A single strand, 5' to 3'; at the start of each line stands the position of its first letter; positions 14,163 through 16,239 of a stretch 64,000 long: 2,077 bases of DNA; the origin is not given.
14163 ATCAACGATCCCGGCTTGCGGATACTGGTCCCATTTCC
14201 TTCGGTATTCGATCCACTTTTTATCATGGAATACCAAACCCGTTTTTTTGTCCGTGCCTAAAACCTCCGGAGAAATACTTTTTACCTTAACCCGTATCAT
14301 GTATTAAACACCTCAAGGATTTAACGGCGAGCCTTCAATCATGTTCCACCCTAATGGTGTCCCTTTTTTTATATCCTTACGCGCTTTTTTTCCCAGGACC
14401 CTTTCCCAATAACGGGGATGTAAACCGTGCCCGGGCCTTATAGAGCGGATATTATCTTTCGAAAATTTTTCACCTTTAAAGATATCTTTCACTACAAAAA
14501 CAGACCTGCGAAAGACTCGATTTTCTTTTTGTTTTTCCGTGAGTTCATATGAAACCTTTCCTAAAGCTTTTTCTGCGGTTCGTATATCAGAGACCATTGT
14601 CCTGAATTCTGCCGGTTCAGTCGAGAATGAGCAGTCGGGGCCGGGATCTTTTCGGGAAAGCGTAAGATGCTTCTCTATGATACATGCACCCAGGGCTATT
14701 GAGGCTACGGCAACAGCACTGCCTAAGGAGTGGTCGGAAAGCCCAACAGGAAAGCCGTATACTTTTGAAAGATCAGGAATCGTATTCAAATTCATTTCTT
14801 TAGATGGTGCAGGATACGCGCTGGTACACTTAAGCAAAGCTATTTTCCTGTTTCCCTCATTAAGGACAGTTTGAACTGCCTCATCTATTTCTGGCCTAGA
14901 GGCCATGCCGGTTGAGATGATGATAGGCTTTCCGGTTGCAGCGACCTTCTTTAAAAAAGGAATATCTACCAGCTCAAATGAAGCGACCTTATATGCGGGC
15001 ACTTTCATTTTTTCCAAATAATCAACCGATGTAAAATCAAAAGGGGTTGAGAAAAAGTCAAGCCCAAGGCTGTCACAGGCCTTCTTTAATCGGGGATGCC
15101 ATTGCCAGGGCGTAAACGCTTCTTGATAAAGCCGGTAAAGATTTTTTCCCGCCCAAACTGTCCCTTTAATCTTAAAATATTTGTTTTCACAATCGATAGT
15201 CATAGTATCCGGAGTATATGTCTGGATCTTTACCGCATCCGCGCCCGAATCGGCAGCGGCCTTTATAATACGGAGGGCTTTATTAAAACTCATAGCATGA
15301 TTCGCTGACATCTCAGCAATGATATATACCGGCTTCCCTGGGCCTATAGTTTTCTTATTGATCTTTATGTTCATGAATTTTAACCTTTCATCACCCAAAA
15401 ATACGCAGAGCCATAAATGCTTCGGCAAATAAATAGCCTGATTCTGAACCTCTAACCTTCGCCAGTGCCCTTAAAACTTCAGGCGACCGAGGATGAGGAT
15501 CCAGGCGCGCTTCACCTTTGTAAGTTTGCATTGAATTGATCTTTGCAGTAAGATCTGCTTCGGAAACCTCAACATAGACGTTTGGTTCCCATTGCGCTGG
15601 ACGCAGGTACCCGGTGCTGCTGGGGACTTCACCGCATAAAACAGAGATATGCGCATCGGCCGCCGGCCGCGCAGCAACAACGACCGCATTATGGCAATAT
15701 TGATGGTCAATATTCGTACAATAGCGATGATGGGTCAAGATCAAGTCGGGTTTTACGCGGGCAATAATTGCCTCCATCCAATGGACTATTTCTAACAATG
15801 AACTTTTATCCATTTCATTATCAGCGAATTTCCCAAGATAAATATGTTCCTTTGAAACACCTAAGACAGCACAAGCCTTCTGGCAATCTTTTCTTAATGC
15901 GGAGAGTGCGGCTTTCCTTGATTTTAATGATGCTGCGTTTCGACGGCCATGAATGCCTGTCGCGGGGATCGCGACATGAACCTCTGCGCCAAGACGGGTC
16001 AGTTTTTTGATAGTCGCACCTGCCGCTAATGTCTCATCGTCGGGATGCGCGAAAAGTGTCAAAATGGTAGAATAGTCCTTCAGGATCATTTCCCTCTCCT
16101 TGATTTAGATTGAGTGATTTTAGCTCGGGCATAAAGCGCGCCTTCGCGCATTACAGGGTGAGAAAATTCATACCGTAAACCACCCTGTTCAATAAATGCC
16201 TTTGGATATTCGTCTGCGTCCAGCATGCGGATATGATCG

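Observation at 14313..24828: Pseudaminic-acid-type pathway lacking PseH, with formyltransferases, WbqC and a PIG-L deacetylase in its place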

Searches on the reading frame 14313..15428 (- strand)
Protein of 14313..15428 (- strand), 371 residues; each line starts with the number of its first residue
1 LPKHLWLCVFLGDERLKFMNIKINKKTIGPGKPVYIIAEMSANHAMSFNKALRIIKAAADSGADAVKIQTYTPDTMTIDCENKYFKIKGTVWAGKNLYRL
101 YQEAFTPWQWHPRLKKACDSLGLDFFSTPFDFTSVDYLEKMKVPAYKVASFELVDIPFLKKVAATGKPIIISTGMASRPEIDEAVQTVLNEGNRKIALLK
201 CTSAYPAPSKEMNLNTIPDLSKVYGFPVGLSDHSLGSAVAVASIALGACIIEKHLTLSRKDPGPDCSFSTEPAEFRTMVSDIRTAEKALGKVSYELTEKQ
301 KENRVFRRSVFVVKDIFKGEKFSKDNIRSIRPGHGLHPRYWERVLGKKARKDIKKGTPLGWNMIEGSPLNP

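Call 6: search_protein_families(library=pfam, proteins=[window:14313-15428:-], max_evalue=0.0001)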
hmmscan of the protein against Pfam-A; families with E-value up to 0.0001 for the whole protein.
window:14313-15428:- (371 aa): 2 families
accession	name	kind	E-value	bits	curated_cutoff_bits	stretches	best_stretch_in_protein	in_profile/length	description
PF03102.20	NeuB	-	3.9e-92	308.5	22.1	1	54-292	1-239/241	NeuB family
PF08666.17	SAF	-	3.1e-15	56.9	21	1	307-365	1-63/63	SAF domain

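Call 35: search_protein_families(library=ncbifam, proteins=[window:14313-15428:-], max_evalue=0.001)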
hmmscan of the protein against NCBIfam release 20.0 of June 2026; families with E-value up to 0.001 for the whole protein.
window:14313-15428:- (371 aa): 5 families
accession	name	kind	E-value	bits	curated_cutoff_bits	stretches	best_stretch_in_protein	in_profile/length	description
TIGR03586.1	PseI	equivalog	5.9e-148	492.4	340.25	1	34-359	2-327/327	pseudaminic acid synthase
TIGR03569.1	NeuB_NnaB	equivalog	5e-98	328.2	399.65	1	34-357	1-327/329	N-acetylneuraminate synthase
NF006421.0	PRK08673.1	subfamily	0.0001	21.6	335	1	114-291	150-335/338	3-deoxy-7-phosphoheptulonate synthase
NF009933.0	PRK13396.1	subfamily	0.00046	19.3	486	1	146-293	188-345/352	3-deoxy-7-phosphoheptulonate synthase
TIGR01361.1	DAHP_synth_Bsub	equivalog_domain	0.00048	19.6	267.75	0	115-254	82-229/260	3-deoxy-7-phosphoheptulonate synthase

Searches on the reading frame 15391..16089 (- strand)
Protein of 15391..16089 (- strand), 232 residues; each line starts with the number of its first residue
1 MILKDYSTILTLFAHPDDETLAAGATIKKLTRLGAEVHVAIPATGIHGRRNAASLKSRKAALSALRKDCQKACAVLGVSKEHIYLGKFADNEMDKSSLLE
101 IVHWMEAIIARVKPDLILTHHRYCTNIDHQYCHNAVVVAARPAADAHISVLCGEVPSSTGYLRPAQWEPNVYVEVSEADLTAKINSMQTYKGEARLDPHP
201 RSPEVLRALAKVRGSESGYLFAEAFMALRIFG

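Call 4: search_protein_families(library=pfam, proteins=[window:15391-16089:-], max_evalue=0.001)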
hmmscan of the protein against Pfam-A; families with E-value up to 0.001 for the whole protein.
window:15391-16089:- (232 aa): 1 family
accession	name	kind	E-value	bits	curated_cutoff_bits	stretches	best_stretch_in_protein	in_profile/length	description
PF02585.22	PIG-L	-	4.2e-24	85.9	28.2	1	10-139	1-128/129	GlcNAc-PI de-N-acetylase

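Call 5: search_protein_families(library=ncbifam, proteins=[window:15391-16089:-], max_evalue=0.001)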
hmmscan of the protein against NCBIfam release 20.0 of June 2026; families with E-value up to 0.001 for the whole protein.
window:15391-16089:- (232 aa): 5 families
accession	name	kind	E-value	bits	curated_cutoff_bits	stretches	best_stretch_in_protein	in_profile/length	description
TIGR04000.1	thiol_BshB2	equivalog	1.7e-14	54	195.25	1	9-152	3-146/217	bacillithiol biosynthesis deacetylase BshB2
TIGR04001.1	thiol_BshB1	equivalog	1.8e-10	40.9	182.5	1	9-227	4-220/226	bacillithiol biosynthesis deacetylase BshB1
TIGR03445.1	mycothiol_MshB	equivalog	3e-08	33.9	224.35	1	12-146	3-158/284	N-acetyl-1-D-myo-inositol-2-amino-2-deoxy-alpha-D-glucopyranoside deacetylase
TIGR03446.1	mycothiol_Mca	equivalog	1.5e-06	28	277.15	1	9-91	3-85/283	mycothiol conjugate amidase Mca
NF002557.0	PRK02122.1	subfamily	0.00067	17.9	384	0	10-52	374-416/653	glucosamine-6-phosphate deaminase-like protein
